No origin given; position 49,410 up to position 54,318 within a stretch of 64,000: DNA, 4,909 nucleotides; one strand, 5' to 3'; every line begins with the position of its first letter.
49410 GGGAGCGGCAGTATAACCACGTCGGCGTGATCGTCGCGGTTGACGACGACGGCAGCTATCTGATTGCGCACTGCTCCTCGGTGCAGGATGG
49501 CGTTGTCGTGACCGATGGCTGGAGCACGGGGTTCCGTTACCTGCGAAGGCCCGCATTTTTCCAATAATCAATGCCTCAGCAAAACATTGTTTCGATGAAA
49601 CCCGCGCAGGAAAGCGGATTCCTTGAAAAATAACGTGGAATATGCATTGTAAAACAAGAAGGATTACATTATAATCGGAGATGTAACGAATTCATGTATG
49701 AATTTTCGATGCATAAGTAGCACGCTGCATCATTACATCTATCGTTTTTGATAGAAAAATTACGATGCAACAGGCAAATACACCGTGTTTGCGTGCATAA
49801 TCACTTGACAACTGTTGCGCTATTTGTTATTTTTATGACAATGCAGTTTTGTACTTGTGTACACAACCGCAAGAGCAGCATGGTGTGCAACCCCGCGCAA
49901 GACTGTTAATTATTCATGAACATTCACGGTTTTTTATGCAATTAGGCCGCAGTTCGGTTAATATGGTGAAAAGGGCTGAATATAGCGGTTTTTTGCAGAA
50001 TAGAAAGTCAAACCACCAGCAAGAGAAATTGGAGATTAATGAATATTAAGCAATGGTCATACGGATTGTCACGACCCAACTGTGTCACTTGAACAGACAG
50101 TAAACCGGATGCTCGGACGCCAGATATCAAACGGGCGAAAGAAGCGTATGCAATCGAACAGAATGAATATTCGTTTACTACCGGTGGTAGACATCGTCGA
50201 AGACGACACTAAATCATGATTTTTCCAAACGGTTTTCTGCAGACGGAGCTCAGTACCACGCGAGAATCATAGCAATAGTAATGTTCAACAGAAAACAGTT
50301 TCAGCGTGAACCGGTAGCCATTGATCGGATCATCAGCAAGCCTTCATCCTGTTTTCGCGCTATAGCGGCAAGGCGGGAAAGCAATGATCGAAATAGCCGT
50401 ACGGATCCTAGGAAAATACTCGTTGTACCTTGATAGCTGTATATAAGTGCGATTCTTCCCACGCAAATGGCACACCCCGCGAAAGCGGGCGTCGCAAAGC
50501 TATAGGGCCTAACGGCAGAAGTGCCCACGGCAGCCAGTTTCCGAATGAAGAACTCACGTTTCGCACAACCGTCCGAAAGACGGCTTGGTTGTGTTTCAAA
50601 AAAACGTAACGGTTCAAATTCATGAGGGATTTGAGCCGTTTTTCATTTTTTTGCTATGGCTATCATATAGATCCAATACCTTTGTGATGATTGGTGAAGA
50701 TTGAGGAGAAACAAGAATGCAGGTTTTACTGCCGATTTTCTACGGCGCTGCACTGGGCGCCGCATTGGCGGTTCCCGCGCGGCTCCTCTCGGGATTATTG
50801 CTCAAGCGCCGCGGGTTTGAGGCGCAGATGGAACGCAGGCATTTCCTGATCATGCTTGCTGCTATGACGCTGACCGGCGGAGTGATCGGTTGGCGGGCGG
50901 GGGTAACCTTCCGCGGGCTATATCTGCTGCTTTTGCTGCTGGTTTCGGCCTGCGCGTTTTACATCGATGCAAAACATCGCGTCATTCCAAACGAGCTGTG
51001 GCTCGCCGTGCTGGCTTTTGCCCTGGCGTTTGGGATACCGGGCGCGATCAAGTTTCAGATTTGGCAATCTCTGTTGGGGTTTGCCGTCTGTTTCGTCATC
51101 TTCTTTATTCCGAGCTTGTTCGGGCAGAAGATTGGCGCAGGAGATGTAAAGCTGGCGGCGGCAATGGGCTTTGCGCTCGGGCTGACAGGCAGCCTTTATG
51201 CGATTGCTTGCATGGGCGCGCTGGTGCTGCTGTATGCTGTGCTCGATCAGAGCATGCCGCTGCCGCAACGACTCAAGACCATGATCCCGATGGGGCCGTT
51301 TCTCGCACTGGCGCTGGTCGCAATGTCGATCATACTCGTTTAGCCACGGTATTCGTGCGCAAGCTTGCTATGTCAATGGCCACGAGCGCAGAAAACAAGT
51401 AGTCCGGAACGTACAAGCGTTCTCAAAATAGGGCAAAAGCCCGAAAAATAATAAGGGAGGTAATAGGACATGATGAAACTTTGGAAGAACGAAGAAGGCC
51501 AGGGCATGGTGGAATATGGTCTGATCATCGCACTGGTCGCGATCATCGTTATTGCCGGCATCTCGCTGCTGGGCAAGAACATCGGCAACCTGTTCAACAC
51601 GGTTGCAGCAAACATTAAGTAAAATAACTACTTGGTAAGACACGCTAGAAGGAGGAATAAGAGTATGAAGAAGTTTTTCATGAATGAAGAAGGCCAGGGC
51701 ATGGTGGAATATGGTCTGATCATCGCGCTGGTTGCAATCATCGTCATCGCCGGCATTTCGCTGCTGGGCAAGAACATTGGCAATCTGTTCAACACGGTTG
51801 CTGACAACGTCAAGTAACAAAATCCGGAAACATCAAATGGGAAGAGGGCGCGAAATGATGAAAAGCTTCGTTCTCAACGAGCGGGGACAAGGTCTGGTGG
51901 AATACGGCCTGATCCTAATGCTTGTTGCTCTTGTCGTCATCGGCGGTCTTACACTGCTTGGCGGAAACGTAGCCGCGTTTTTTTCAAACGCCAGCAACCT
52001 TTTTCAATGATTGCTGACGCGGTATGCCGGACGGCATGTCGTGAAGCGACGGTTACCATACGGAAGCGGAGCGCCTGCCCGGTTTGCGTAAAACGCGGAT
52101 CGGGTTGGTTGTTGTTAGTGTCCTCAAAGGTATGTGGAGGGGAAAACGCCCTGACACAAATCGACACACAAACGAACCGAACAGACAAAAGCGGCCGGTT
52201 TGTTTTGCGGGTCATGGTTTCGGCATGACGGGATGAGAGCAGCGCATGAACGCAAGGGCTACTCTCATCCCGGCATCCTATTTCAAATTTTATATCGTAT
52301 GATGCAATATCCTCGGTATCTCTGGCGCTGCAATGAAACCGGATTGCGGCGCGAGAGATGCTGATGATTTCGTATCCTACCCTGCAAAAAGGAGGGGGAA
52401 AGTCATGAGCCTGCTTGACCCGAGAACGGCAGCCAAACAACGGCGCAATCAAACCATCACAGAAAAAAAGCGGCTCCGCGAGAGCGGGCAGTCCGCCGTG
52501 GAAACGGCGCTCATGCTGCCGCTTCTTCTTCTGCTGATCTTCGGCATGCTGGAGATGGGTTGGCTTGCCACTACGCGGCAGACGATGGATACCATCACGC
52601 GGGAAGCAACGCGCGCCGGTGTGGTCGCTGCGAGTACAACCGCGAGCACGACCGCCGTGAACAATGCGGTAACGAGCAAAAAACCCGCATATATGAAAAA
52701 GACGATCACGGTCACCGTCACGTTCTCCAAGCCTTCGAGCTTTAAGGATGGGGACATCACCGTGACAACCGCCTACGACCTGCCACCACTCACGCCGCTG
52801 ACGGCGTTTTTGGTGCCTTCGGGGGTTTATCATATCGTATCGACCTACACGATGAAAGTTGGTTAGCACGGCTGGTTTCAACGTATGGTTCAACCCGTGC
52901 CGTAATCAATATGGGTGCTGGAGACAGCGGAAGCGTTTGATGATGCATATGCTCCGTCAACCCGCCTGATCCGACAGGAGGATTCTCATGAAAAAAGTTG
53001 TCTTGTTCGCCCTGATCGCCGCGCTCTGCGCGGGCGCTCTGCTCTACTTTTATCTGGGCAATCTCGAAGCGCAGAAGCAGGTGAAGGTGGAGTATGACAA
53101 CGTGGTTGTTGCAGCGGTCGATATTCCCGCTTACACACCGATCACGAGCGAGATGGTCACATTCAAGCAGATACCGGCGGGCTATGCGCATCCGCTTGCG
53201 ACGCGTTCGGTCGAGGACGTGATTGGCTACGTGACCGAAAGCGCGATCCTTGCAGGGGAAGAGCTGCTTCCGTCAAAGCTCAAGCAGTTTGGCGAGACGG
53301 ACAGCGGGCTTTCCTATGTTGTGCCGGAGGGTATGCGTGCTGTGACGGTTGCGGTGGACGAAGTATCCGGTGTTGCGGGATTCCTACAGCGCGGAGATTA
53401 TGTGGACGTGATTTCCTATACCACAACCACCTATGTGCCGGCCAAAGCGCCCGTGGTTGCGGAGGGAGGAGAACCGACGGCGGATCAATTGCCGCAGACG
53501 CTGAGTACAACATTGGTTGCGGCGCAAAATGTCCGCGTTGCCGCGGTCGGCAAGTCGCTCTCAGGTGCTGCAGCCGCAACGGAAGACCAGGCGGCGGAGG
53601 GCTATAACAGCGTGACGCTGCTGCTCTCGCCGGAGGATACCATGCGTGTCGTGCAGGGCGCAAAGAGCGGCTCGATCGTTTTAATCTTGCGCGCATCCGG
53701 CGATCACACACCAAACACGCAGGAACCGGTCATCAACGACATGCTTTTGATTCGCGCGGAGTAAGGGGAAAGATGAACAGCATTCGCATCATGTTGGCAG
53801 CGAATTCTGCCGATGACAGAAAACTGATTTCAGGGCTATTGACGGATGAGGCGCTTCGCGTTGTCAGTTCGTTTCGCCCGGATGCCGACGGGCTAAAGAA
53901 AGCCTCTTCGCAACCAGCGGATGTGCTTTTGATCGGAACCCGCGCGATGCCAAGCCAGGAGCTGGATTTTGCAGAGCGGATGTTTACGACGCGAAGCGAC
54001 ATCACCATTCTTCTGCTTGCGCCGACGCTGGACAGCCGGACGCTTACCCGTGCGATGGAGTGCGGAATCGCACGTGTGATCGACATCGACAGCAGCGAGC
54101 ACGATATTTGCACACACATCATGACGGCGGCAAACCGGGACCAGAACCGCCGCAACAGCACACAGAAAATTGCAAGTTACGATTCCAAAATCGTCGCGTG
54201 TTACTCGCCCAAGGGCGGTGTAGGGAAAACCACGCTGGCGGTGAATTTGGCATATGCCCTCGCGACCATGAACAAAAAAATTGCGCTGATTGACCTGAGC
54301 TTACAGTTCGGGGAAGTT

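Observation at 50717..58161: Complete secretin-less Tad/Flp (type IVc) pilus gene set in one operon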

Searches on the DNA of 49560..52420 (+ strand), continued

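Call 75: search_with_rna_model(model_id=R1, sources=[L161, L162, L163, L164, L165, L166, L167], max_evalue=0.01)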
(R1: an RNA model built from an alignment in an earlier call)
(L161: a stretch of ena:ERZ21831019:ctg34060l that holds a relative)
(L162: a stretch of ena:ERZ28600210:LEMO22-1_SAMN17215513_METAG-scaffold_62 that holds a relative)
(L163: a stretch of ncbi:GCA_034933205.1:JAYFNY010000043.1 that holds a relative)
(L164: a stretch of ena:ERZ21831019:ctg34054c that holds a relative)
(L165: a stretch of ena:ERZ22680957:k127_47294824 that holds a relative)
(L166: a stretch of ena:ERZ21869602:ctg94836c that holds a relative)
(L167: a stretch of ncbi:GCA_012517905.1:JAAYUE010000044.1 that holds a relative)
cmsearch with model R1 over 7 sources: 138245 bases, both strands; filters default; matches with E-value up to 0.01: 8.
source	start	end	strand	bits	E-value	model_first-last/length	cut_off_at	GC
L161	6771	6876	+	99.1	1.1e-28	1-105/105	no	0.58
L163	5832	5938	+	95.7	1.3e-27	1-105/105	no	0.53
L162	7161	7267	+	95.3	1.7e-27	1-105/105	no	0.57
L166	5484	5590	+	90.2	6.8e-26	1-105/105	no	0.6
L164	6696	6799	+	90.2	7e-26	1-105/105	no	0.55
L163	5598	5704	+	90.1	7.6e-26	1-105/105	no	0.5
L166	4700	4805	+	88.9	1.8e-25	1-105/105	no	0.5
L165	6144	6250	+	80.8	6.2e-23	1-105/105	no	0.56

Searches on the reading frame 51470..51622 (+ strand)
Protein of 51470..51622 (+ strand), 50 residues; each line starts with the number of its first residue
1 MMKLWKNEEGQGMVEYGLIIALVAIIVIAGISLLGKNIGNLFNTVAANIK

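Call 3: search_protein_families(library=pfam, proteins=[window:51470-51622:+], max_evalue=0.01)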
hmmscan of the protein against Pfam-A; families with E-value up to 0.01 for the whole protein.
window:51470-51622:+ (50 aa): 2 families
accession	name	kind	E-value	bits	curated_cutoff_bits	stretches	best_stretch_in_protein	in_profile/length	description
PF04964.19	Flp_Fap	-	1.7e-11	44.2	32.2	1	5-48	2-45/46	Flp/Fap pilin component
PF16982.10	Flp1_like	-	0.0025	17.7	33.5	1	3-48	1-46/49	Putative Flagellin, Flp1-like, domain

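Call 61: search_protein_families(library=ncbifam, proteins=[window:51470-51622:+], max_evalue=1)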
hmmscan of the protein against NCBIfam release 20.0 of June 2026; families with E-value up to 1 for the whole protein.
window:51470-51622:+ (50 aa): 0 families

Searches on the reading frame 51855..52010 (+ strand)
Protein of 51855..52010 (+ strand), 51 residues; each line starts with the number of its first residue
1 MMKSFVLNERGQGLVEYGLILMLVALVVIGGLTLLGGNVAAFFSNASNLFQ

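Call 3: search_protein_families(library=pfam, proteins=[window:51857-52010:+], max_evalue=0.01)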
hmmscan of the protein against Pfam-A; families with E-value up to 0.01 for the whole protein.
window:51857-52010:+ (51 aa): 0 families

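Call 38: search_protein_families(library=pfam, proteins=[window:51855-52010:+], max_evalue=0.01)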
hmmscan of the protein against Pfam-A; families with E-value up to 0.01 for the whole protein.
window:51855-52010:+ (51 aa): 2 families
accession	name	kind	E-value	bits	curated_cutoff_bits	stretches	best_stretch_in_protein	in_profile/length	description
PF04964.19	Flp_Fap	-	1.4e-07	31.6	32.2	1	5-48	1-44/46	Flp/Fap pilin component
PF04021.17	Class_IIIsignal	-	0.00031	21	23.7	1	10-29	2-21/27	Class III signal peptide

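Call 61: search_protein_families(library=ncbifam, proteins=[window:51855-52010:+], max_evalue=1)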
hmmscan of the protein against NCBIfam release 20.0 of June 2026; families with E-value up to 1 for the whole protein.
window:51855-52010:+ (51 aa): 0 families

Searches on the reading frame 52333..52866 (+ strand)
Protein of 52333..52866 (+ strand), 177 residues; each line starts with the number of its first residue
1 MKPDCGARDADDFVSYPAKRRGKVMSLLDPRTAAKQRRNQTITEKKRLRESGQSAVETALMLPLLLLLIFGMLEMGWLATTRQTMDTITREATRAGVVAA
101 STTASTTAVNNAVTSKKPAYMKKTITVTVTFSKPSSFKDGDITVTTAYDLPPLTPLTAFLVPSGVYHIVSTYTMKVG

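Call 3: search_protein_families(library=pfam, proteins=[window:52333-52866:+], max_evalue=0.01)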
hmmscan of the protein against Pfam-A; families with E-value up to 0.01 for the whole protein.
window:52333-52866:+ (177 aa): 1 family
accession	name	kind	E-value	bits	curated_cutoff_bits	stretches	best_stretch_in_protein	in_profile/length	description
PF07811.17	TadE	-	1.4e-13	51.2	22.9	1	52-94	1-43/43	TadE-like protein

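Call 61: search_protein_families(library=ncbifam, proteins=[window:52405-52866:+], max_evalue=1)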
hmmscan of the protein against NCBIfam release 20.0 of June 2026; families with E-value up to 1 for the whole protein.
window:52405-52866:+ (153 aa): 0 families

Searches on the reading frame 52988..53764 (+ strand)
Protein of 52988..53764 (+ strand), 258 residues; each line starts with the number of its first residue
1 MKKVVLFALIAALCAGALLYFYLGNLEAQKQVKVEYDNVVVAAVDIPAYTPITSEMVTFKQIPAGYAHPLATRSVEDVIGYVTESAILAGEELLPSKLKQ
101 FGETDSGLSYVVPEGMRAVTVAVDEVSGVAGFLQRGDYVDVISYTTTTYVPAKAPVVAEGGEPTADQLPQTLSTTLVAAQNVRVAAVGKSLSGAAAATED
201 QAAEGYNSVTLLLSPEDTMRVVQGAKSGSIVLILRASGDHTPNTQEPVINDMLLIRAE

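Call 3: search_protein_families(library=pfam, proteins=[window:52988-53764:+], max_evalue=0.01)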
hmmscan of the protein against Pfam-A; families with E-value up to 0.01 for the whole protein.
window:52988-53764:+ (258 aa): 2 families
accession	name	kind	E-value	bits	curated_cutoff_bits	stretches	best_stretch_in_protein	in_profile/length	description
PF16976.10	RcpC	-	5.7e-24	84.7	28.8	1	107-235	2-114/114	Flp pilus assembly protein RcpC/CpaB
PF08666.17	SAF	-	3e-10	40.9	21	1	37-98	1-62/63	SAF domain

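Call 61: search_protein_families(library=ncbifam, proteins=[window:52988-53764:+], max_evalue=1)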
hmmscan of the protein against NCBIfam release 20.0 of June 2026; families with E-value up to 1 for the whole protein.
window:52988-53764:+ (258 aa): 2 families
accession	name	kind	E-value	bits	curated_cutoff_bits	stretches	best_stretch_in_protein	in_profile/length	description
TIGR03177.1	pilus_cpaB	equivalog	2.1e-44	151.7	71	1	4-245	3-223/262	Flp pilus assembly protein CpaB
TIGR03170.1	flgA_cterm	equivalog_domain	1.6e-05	24.9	54.65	1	35-100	11-76/137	flagellar basal body P-ring formation chaperone FlgA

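Call 95: search_solved_structures(query=window:52988-53764:+, max_evalue=0.01)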
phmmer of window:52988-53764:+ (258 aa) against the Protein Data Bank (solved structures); distinct sequences matched with E-value up to 0.01: 1.
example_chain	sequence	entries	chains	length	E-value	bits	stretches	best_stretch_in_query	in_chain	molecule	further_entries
9gzr_A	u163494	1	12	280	9.2e-05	25.5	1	33-146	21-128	RcpC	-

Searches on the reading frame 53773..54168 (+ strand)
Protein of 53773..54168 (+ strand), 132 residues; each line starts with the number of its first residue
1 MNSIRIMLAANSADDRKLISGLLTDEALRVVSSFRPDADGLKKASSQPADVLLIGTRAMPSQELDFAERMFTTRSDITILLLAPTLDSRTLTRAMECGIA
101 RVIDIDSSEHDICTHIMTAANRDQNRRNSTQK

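Call 41: search_solved_structures(query=window:53773-54168:+, max_evalue=10, show_alignments=5)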
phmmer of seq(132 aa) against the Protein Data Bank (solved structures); distinct sequences matched with E-value up to 10: 3.
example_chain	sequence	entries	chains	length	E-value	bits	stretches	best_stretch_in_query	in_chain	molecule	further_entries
4dad_A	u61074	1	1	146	0.046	17.1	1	6-103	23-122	Putative pilus assembly-related protein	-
4dn6_A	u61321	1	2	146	0.075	16.4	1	6-103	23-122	Putative pilus assembly protein CpaE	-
7mcd_A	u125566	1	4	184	0.079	16.3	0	27-55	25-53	AI-designed TIM-barrel F15C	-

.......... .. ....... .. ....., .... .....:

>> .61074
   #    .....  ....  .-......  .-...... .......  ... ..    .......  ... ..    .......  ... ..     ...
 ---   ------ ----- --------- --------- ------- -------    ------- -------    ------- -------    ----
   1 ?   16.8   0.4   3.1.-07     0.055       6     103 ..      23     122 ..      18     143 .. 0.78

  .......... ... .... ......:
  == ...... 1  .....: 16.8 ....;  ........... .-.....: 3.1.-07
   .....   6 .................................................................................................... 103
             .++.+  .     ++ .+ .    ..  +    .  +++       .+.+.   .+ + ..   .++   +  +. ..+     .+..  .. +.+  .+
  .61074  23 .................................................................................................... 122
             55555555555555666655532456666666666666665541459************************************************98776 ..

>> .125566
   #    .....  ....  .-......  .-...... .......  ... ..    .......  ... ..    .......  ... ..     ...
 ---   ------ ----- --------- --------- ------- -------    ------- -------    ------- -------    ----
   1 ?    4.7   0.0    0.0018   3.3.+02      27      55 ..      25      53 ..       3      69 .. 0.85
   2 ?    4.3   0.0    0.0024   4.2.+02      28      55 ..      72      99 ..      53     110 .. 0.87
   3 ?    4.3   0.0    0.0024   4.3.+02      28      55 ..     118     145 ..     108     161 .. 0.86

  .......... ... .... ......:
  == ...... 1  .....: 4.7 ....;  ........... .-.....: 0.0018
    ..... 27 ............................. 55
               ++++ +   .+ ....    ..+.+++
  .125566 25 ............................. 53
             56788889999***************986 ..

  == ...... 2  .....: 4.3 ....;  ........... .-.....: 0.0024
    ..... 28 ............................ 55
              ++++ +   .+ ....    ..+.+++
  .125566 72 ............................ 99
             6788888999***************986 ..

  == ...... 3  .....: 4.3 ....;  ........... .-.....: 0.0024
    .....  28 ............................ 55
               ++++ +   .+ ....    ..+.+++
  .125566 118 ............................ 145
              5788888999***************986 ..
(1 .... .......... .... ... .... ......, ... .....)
